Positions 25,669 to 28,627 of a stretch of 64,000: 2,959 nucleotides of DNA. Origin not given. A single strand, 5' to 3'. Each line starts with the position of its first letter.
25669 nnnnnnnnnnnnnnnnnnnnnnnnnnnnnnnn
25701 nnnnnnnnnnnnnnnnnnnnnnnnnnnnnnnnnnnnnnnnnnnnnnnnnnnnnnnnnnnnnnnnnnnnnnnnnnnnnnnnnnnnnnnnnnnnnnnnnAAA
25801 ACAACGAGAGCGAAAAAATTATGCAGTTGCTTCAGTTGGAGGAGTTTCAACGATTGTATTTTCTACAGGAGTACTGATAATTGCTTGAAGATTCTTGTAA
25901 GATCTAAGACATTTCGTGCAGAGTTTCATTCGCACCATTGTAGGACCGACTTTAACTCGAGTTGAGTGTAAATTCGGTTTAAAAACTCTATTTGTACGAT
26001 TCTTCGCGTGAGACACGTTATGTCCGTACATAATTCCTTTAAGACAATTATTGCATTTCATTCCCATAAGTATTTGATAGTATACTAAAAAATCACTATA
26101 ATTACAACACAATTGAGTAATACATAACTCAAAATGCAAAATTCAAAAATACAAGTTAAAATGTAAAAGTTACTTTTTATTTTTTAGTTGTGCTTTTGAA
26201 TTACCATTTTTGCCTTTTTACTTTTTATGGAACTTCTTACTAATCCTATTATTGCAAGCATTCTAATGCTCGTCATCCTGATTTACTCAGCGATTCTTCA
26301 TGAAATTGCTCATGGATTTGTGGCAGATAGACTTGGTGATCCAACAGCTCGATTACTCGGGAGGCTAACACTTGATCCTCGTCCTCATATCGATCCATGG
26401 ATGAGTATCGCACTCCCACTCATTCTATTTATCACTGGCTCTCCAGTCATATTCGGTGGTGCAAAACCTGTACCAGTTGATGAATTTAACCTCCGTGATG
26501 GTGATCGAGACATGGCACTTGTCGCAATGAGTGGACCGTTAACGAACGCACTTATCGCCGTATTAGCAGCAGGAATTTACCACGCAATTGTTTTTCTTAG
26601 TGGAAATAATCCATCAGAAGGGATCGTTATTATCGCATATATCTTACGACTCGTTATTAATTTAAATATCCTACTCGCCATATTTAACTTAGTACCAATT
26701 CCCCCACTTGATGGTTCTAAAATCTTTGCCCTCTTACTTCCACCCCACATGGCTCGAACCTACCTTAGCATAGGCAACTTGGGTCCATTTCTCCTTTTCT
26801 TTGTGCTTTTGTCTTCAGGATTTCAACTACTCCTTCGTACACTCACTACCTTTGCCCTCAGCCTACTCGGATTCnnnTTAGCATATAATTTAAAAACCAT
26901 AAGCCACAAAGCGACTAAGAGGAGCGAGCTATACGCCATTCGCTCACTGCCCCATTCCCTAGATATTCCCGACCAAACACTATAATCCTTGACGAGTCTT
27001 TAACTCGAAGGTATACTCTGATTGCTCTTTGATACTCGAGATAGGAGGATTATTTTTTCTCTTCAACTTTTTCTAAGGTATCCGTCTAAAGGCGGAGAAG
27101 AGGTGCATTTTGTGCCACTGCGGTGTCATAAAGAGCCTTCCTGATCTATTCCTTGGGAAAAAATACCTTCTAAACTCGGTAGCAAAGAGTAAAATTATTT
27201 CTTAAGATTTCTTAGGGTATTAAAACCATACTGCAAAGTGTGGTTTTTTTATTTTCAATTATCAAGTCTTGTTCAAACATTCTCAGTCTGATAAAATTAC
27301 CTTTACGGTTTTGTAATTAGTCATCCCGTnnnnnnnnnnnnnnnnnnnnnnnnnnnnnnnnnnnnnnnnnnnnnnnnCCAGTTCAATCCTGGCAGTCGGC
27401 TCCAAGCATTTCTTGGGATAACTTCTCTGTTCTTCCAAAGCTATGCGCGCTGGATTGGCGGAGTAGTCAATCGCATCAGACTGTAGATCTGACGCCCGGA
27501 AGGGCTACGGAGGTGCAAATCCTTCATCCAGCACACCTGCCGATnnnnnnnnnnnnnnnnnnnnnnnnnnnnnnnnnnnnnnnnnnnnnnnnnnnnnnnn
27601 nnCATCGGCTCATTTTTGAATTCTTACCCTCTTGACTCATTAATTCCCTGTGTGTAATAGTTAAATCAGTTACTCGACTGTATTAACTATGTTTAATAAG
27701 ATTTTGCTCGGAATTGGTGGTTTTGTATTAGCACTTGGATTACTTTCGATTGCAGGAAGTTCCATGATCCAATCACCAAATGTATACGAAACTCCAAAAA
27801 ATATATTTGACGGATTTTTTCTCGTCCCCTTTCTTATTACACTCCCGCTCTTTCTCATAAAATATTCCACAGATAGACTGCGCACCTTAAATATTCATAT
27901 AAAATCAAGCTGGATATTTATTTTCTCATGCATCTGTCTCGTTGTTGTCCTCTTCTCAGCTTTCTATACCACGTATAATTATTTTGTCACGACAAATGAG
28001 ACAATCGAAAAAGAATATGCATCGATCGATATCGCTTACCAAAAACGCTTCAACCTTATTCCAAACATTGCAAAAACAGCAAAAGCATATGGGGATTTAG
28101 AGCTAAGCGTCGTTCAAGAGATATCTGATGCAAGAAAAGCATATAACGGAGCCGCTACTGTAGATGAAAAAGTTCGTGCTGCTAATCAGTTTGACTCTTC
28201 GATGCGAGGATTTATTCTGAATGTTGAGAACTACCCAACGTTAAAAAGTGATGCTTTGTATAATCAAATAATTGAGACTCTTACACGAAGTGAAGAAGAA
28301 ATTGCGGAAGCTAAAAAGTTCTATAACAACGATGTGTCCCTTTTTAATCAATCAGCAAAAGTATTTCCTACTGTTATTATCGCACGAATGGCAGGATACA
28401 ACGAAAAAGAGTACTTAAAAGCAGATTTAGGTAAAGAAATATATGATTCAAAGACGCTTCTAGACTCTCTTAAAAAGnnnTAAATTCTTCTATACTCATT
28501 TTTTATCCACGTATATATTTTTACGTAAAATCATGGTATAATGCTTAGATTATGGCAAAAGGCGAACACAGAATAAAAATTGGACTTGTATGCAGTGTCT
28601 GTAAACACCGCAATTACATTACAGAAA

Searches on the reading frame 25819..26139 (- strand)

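Call 3: search_protein_families(library=pfam, proteins=[window:25819-26139:-], max_evalue=1)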
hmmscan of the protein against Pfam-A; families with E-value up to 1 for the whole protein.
window:25819-26139:- (106 aa): 1 family
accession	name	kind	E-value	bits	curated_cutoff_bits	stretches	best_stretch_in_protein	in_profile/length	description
PF00830.24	Ribosomal_L28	-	2.3e-18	66.4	27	1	28-82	2-58/60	Ribosomal L28 family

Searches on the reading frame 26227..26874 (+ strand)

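Call 3: search_protein_families(library=pfam, proteins=[window:26227-26874:+], max_evalue=1)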
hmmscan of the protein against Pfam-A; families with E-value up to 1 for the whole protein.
window:26227-26874:+ (216 aa): 1 family
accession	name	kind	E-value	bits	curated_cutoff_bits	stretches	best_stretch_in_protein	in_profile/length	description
PF02163.28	Peptidase_M50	-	1.6e-13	51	27.2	2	137-172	160-195/221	Peptidase family M50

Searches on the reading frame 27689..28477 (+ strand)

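Call 82: search_protein_families(library=pfam, proteins=[window:27689-28477:+], max_evalue=0.0001)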
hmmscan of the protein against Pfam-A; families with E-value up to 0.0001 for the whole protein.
window:27689-28477:+ (263 aa): 1 family
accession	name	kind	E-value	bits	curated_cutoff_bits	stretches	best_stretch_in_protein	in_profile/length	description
PF04011.17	LemA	-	6.4e-35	120.6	26.2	1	110-246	2-138/149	LemA family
